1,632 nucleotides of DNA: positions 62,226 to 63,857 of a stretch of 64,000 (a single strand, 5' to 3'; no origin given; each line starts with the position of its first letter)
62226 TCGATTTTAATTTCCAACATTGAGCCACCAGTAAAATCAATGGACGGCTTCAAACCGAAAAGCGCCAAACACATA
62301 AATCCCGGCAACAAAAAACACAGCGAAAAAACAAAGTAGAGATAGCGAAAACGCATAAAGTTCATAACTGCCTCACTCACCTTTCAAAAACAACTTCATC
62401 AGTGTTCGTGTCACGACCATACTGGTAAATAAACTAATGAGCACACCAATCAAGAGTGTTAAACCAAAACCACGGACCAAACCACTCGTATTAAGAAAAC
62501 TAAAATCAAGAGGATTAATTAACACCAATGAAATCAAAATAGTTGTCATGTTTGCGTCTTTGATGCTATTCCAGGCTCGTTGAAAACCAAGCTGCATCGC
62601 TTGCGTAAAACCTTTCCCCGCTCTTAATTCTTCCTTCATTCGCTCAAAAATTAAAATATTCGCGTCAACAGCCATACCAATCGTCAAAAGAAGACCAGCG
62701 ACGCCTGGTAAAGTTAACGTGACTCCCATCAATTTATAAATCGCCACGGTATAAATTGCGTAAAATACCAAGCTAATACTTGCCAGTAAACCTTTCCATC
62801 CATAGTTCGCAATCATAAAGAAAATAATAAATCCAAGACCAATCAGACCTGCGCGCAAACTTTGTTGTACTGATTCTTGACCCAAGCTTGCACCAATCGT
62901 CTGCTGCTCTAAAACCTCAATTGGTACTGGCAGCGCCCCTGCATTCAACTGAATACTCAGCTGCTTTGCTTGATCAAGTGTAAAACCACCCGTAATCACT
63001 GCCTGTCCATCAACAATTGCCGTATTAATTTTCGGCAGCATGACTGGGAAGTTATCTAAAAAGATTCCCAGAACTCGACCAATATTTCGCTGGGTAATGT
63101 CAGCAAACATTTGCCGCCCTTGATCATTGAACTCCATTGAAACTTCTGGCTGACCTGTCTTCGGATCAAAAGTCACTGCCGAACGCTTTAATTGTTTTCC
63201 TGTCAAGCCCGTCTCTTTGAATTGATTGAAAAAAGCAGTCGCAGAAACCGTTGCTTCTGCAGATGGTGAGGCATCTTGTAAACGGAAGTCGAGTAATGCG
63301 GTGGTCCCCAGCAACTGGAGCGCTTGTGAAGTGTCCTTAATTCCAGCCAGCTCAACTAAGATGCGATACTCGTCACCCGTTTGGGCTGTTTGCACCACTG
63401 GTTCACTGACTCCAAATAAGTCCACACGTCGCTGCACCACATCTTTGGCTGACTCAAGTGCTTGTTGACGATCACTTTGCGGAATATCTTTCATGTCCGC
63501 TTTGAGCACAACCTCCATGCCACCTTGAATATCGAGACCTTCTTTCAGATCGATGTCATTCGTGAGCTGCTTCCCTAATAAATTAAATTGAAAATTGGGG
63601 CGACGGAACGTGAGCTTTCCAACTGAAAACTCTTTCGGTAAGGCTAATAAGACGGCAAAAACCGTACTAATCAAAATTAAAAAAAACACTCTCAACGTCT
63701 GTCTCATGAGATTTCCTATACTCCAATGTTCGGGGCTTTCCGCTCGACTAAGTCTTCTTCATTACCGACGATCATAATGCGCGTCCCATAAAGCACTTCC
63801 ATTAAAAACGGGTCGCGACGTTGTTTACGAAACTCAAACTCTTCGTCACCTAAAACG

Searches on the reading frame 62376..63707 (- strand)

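Call 76: search_protein_families(library=pfam, proteins=[window:62376-63707:-], max_evalue=0.001)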
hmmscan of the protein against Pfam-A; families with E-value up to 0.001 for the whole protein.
window:62376-63707:- (444 aa): 5 families
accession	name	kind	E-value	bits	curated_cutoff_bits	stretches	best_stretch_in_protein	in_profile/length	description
PF22599.2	SecDF_P1_head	-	6.7e-28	97.3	27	1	164-261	17-114/114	SecDF, P1 head subdomain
PF21760.3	SecD_1st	-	3.2e-18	65.4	27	1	85-145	2-59/60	Protein translocase subunit SecDF, P1 domain, N-terminal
PF02355.23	SecD_SecF_C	-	3.1e-17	63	20.5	1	263-439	13-185/189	Protein export membrane protein SecD/SecF, C-terminal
PF00873.25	ACR_tran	-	1.4e-07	30.1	28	1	278-443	331-492/1021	AcrB/AcrD/AcrF family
PF03176.21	MMPL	-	3.3e-06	26.7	20.5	1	318-432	188-300/333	MMPL family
